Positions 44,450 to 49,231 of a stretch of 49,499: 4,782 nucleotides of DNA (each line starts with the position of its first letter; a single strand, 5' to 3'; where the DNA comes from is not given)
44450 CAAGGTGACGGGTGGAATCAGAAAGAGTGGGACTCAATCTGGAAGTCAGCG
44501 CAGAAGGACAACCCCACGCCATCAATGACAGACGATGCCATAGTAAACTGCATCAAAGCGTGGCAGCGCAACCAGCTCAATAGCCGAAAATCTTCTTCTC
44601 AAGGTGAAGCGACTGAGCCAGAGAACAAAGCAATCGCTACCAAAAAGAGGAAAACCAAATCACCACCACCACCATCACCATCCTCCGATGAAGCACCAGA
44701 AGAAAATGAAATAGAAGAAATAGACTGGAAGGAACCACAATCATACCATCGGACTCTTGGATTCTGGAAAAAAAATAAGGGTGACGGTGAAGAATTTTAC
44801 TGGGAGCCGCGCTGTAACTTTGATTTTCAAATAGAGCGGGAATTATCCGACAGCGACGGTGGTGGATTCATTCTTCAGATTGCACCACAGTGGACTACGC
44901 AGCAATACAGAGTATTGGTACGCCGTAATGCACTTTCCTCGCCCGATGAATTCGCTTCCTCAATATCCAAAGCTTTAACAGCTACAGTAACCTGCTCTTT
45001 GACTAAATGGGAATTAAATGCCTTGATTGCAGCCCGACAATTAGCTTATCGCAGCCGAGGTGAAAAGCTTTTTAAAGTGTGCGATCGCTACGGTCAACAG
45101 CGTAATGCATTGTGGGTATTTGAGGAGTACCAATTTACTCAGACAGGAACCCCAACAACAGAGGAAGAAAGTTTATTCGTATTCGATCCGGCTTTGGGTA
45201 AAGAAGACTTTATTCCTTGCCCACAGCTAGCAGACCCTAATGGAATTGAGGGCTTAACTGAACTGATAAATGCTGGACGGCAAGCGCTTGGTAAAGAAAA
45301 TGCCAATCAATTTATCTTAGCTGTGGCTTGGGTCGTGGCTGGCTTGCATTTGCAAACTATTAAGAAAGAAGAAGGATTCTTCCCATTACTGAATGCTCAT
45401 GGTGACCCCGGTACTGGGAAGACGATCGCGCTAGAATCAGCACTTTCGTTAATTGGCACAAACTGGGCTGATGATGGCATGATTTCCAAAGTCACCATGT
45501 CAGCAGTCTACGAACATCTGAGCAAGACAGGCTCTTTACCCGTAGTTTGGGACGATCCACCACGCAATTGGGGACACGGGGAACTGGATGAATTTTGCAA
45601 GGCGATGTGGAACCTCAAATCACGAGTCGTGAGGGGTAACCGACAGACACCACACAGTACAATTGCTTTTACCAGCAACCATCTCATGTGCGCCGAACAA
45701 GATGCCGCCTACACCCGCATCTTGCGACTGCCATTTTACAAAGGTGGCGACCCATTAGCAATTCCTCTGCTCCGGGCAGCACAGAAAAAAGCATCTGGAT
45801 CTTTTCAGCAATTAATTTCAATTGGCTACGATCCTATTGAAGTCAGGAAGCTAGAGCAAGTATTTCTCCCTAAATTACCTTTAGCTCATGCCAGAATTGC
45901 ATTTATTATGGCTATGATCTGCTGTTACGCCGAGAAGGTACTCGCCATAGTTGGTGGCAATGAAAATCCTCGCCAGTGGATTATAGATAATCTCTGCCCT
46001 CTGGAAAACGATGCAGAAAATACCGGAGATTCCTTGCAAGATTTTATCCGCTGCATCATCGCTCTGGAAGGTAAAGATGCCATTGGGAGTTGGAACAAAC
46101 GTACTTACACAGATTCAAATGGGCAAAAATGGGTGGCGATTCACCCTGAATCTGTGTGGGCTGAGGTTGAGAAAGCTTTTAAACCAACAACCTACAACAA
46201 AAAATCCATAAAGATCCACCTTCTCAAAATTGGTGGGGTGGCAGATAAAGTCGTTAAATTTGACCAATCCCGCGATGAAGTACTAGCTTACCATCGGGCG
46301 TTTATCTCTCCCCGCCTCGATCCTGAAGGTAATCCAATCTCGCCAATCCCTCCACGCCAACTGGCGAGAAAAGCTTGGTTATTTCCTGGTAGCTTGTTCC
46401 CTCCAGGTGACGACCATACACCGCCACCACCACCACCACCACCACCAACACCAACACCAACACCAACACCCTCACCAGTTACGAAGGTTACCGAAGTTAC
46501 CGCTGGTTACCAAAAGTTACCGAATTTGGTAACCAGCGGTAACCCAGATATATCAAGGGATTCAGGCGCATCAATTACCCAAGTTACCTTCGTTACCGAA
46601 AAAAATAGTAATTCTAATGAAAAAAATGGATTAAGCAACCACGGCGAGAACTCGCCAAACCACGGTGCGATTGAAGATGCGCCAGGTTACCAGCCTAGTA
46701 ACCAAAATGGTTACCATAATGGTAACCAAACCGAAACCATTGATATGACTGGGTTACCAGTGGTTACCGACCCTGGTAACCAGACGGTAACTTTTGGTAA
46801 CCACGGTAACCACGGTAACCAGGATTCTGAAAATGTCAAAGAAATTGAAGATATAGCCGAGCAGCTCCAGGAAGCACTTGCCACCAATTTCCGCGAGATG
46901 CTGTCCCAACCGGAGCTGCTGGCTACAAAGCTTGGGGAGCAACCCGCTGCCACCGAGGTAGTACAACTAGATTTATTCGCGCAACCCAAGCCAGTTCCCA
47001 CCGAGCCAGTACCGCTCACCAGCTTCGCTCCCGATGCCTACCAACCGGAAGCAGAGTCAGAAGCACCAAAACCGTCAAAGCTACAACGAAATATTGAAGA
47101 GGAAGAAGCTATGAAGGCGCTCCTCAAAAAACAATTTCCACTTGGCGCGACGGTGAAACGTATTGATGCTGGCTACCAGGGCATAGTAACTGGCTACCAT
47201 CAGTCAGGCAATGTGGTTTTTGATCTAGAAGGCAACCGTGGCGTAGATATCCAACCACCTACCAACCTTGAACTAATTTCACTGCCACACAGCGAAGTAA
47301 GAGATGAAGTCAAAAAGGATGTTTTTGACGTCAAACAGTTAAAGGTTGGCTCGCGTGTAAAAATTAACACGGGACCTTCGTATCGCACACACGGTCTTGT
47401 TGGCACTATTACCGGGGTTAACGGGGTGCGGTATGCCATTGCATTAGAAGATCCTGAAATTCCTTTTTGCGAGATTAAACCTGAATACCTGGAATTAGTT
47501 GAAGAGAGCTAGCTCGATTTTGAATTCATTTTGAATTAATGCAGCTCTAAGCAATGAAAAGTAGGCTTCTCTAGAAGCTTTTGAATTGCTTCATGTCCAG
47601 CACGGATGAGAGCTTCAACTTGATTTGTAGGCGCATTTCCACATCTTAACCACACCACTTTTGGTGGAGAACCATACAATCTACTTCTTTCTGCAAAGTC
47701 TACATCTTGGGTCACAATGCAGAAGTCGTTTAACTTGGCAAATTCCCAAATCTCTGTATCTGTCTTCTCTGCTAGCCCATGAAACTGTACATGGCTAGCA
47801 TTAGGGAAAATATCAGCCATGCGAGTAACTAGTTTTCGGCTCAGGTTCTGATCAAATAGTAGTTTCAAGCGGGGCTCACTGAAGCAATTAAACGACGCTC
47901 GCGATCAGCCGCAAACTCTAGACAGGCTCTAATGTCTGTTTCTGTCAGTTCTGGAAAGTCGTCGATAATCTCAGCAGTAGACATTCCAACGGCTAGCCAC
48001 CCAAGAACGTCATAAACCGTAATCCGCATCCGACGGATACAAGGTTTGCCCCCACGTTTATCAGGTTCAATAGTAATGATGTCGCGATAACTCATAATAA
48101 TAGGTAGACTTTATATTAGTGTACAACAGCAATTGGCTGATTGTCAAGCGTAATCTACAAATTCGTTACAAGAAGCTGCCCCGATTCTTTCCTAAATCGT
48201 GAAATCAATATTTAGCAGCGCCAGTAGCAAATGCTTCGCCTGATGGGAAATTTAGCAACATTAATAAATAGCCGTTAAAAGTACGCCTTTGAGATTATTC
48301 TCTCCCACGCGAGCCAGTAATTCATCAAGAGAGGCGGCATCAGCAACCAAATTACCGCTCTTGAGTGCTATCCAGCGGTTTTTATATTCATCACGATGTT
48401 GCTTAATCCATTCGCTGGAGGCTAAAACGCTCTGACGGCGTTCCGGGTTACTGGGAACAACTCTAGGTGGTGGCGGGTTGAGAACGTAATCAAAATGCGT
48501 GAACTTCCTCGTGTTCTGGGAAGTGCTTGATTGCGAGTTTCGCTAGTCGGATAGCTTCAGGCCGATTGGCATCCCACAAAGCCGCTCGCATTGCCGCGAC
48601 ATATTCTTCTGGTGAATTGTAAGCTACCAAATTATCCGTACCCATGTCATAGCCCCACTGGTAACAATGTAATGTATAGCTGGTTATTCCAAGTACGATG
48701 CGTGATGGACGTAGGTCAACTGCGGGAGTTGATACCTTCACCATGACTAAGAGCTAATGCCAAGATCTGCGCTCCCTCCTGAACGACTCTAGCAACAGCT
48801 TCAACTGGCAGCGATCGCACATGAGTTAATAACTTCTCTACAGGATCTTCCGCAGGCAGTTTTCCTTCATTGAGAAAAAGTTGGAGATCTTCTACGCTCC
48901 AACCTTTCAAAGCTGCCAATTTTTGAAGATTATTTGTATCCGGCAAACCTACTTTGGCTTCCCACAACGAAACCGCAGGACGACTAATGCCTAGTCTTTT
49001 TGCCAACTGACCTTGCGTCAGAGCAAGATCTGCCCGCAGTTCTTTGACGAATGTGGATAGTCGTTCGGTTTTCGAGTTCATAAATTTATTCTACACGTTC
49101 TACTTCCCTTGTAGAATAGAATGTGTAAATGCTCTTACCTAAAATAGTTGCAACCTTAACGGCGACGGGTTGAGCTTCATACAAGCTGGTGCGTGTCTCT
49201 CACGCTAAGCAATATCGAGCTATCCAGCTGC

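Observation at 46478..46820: Dense GGTNACC array in both orientations and multiple reading frames inside the replication gene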

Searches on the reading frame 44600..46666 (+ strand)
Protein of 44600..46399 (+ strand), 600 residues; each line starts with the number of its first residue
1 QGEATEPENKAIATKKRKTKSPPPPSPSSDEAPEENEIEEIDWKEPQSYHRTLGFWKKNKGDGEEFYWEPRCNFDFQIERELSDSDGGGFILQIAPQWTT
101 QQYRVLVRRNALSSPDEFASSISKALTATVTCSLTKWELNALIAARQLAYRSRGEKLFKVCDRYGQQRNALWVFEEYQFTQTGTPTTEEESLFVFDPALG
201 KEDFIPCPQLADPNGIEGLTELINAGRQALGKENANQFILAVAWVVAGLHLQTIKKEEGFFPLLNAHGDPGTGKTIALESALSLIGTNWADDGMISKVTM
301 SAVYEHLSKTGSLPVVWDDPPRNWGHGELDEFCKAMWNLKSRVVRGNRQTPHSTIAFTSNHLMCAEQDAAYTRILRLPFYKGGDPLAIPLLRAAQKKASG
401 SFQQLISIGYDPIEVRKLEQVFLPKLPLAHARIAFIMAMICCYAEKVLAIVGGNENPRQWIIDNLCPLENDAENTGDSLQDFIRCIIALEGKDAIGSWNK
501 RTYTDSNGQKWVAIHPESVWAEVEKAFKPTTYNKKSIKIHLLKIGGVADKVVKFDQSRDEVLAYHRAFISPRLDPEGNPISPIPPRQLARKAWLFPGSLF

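Call 9: search_protein_families(library=pfam, proteins=[window:44600-46399:+], max_evalue=10)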
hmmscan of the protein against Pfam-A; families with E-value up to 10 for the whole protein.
window:44600-46399:+ (600 aa): 2 families
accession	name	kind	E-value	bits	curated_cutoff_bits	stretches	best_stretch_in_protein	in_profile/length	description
PF23810.1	DUF7182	-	0.057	13.8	27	1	401-429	8-36/62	Family of unknown function (DUF7182)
PF06048.17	DUF927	-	0.06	13.4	22.6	1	237-287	170-217/284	Domain of unknown function (DUF927)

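Call 17: find_related_loci(query=A1, collection=genome_contigs, flank=5000)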
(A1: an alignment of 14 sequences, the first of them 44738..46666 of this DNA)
Query A1 (643 aa) in genome_contigs; peptide patterns used: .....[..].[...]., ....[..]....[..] (x = any residue, [..] = any of these).
155 stretches matched a pattern; 57 encode a relative of the query (tblastn E <= 1e-3); 57 distinct loci.
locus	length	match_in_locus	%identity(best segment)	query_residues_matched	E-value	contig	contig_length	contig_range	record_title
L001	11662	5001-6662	63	1-554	0e+0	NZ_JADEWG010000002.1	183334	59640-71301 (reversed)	[Phormidium] sp. LEGE 05292 NODE_2_length_183334_cov_28.1848, whole genome shotgun sequence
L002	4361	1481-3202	60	1-572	0e+0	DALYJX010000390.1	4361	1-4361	MAG TPA_asm: Phormidiaceae cyanobacterium CTOTU46633 NODE_3640_length_4361_cov_28.569438, whole genome shotgun sequence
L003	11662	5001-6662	62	1-554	0e+0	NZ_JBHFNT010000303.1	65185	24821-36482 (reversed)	Floridaenema evergladense BLCC-F167 bin1.fa-303, whole genome shotgun sequence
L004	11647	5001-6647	62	1-550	0e+0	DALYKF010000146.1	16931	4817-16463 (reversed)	MAG TPA_asm: Coleofasciculaceae cyanobacterium CTOTU46641 NODE_165_length_16931_cov_18.567966, whole genome shotgun sequ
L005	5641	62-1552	62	60-554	0e+0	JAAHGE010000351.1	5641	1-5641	MAG: Desertifilum sp. SIO1I2 1I2_NODE_351, whole genome shotgun sequence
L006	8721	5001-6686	53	1-567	0e+0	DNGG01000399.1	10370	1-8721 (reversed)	MAG TPA_asm: Cyanobacteria bacterium UBA11372 contig_3236, whole genome shotgun sequence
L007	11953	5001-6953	46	2-643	0e+0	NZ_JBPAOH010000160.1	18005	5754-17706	Tolypothrix sp. VBCCA 56010 strain VBCCA:56010 contig00160, whole genome shotgun sequence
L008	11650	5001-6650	50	2-557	2e-179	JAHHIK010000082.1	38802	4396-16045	MAG: Tolypothrix carrinoi HA7290-LM1 JAESGF010000202.1, whole genome shotgun sequence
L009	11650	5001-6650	50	2-557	1e-178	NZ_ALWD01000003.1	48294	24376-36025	[Scytonema hofmanni] UTEX 2349 Tol9009DRAFT_TPD.3_C, whole genome shotgun sequence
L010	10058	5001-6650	51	2-557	2e-178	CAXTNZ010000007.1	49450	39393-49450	MAG TPA_asm: uncultured bacterium isolate public_SRR14722176_metawrap_bin.1 genome assembly, contig: public_SRR14722176_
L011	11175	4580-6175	48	24-554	7e-166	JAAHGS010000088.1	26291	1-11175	MAG: Symploca sp. SIO2E9 2E9_NODE_88, whole genome shotgun sequence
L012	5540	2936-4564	48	2-556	7e-163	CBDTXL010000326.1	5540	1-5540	MAG TPA_asm: uncultured bacterium isolate ERR2431955_maxbin2_4 genome assembly, contig: ERZ23878311.13590, whole genome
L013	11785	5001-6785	42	1-620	1e-159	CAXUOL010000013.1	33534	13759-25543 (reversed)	MAG TPA_asm: uncultured Nostoc sp. isolate public_SRR14722285_metawrap_bin.1 genome assembly, contig: public_SRR14722285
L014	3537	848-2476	47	2-556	2e-166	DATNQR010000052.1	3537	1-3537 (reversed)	MAG TPA_asm: Thermosynechococcaceae cyanobacterium isolate SMAG_U16512 k141_1302708, whole genome shotgun sequence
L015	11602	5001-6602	47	24-554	2e-155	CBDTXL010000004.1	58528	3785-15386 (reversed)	MAG TPA_asm: uncultured bacterium isolate ERR2431955_maxbin2_4 genome assembly, contig: ERZ23878311.172, whole genome sh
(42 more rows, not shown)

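Call 28: search_solved_structures(query=A1, max_evalue=1)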
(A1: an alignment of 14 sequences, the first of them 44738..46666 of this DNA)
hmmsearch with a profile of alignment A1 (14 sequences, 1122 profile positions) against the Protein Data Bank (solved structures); distinct sequences matched with E-value up to 1: 2.
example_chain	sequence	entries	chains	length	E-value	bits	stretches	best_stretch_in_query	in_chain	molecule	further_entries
6zp9_A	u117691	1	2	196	8.1e-34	119.7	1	17-205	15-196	PrimPol AEP domain (PP-N190)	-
2wsm_A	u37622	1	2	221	0.15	12.9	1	591-638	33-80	HYDROGENASE EXPRESSION/FORMATION PROTEIN (HYPB)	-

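Call 36: predict_structure(alignment_id=A2)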
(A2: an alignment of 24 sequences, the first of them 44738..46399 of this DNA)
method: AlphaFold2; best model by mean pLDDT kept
length: 554 residues; sequences in the alignment: 24
mean_pLDDT: 90.4   pTM: 0.74
mean pLDDT of the five models: 90.4, 89.8, 89.4, 89.4, 89.2
residues with pLDDT >= 90: 398; 70-90: 132; 50-70: 17; < 50: 7
segments of 3 or more residues with pLDDT < 50: 426-430
pLDDT, mean of each block of 10 residues (from residue 1): 90 77 94 91 93 93 92 93 93 94 91 95 95 96 95 90 95 97 94 98 97 96 90 98 94 92 97 72 89 91 95 80 84 92 97 96 97 94 86 98 95 95 61 78 89 93 93 88 63 82 94 90 83 87 95 83
secondary structure, 60 per line:
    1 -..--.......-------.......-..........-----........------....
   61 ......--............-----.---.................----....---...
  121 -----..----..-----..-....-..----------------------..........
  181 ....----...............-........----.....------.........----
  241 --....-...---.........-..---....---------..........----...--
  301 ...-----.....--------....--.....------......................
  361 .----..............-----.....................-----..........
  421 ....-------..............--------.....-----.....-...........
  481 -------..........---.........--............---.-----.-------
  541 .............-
elements in order: E6-12 E20-26 E28-37 E43-50 E57-62 H63-66 H69-80 H90-106 E111-114 E118-120 H142-145 H171-184 H189-203 H205-212 E217-221 H228-236 H243-246 E248-250 H254-262 E269-272 H282-291 E296-298 E301-303 E309-313 H322-325 E328-332 H339-361 H366-379 H385-405 H411-424 H432-445 E454-458 E464-468 H470-480 H488-497 E501-509 H512-523 E541-550

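Call 38: fold_search(model_id=the predicted structure, library=pdb)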
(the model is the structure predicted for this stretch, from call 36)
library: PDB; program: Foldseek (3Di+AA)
matches with E <= 10: 780; with E <= 0.001: 49
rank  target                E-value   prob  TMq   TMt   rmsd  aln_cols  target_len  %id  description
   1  5dgk_A                1.3e-13  1.00  0.52  0.54   7.3       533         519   14  SCCmec type IV Cch - active helicase (released 2016-08-24)
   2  5dgk_B                1.8e-13  1.00  0.53  0.56   7.3       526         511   13  SCCmec type IV Cch - active helicase (released 2016-08-24)
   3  8tch_B                3.4e-12  1.00  0.52  0.58   8.4       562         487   12  Initiation of replication protein with helicase activity encoded by Pathogenicity Island SaPIBov1 (released 2024-07-03)
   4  8tch_A                8.3e-12  1.00  0.51  0.57   9.9       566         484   10  Initiation of replication protein with helicase activity encoded by Pathogenicity Island SaPIBov1 (released 2024-07-03)
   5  8xj8_A                1.5e-05  1.00  0.29  0.36  14.4       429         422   14  The Cryo-EM structure of MPXV E5 C-terminal in complex with DNA (released 2024-05-01)
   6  8xj8_C                1.9e-05  1.00  0.29  0.40   9.2       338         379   14  The Cryo-EM structure of MPXV E5 C-terminal in complex with DNA (released 2024-05-01)
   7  7ola_D                3.0e-05  1.00  0.30  0.41   6.8       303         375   11  Structure of Primase-Helicase in SaPI5 (released 2022-07-13)
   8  8xj7_C                3.5e-05  1.00  0.29  0.34  14.6       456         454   14  The Cryo-EM structure of MPXV E5 in complex with DNA (released 2024-05-01)
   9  6k9e_B                7.6e-05  1.00  0.28  0.37  18.0       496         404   10  The A form apo structure of NrS-1 C terminal region-CTR(305-718) (released 2020-06-17)
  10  7pds_F                9.9e-05  1.00  0.28  0.33  13.3       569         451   10  The structure of PriRep1 with dsDNA (released 2022-07-13)
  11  8wh6_E                1.5e-04  1.00  0.32  0.25  14.4       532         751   13  MPOX E5 hexamer ADP and ssDNA bound and clear primase domain conformation (released 2024-09-25)
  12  8wh3_A                1.7e-04  1.00  0.31  0.37  16.8       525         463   13  MPOX E5 hexamer apo form (released 2024-09-25)
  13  7jgr_A                1.8e-04  0.96  0.18  0.24  21.3       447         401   13  Structure of Drosophila ORC bound to DNA (84 bp) and Cdc6 (released 2020-09-09)
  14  8emh_B                1.9e-04  1.00  0.27  0.23  10.1       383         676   11  CryoEM characterization of a unique AAA+ BrxL phage restriction factor (released 2023-02-01)
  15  8xj7_A                2.1e-04  1.00  0.32  0.44   9.1       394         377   13  The Cryo-EM structure of MPXV E5 in complex with DNA (released 2024-05-01)
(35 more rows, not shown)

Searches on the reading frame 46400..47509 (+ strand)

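Call 9: search_protein_families(library=pfam, proteins=[window:46400-47509:+], max_evalue=10)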
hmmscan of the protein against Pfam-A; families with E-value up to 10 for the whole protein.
window:46400-47509:+ (370 aa): 1 family
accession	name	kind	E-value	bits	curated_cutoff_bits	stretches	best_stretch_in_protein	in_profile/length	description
PF15823.10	UPF0524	-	0.08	12.7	27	1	16-88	140-212/239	UPF0524 of C3orf70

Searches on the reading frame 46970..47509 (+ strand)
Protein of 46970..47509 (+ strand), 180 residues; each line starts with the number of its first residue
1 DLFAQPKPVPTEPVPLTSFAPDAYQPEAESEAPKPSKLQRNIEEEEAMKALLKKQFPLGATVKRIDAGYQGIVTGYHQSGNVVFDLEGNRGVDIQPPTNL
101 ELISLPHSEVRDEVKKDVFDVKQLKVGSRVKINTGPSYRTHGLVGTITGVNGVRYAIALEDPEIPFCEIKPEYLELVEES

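Call 58: find_homologous_proteins(query=window:46970-47509:+, max_evalue=0.01)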
Query window:46970-47509:+: 107 candidates shared short words with the query, none scored E <= 0.01.

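Call 66: predict_structure(protein=window:46976-47509:+)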
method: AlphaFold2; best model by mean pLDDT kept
length: 178 residues; sequences in the alignment: 1
mean_pLDDT: 38.3   pTM: 0.25
mean pLDDT of the five models: 38.3, 37.6, 37.4, 35.9, 34.7
residues with pLDDT >= 90: 0; 70-90: 0; 50-70: 30; < 50: 148
segments of 3 or more residues with pLDDT < 50: 36-40, 49-152, 156-178
pLDDT, mean of each block of 10 residues (from residue 1): 55 53 52 49 50 42 37 30 32 26 28 28 29 29 43 45 32 26
secondary structure, 60 per line:
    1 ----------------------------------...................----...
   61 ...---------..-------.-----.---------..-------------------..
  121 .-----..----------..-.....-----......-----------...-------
elements in order: H35-53 E58-63 E142-146 E152-157

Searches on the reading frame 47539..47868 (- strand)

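Call 46: search_protein_families(library=pfam, proteins=[window:47539-47868:-], max_evalue=0.001)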
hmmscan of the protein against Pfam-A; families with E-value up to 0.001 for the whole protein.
window:47539-47868:- (110 aa): 2 families
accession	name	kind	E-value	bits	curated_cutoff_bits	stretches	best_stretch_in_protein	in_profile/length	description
PF18480.7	DUF5615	-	3.4e-35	120.7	23.8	1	1-109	1-109/110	Domain of unknown function (DUF5615)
PF18478.7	PIN_10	-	7.3e-06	26.4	26.2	1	1-62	1-66/84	PIN like domain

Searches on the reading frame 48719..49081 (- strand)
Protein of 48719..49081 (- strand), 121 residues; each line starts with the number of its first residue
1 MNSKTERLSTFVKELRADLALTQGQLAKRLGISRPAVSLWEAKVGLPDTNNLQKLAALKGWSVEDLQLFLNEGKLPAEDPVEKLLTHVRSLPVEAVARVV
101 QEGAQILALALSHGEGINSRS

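Call 46: search_protein_families(library=pfam, proteins=[window:48719-49081:-], max_evalue=0.001)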
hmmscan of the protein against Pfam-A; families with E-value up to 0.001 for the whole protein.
window:48719-49081:- (121 aa): 3 families
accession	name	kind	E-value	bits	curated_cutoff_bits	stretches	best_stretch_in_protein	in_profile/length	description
PF01381.28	HTH_3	-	4e-10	40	23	1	12-57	1-46/55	Helix-turn-helix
PF13560.12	HTH_31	-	1.9e-06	28.5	27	1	8-64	2-59/64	Helix-turn-helix domain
PF13744.12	HTH_37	-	0.00082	19.6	27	0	7-39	18-50/80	Helix-turn-helix domain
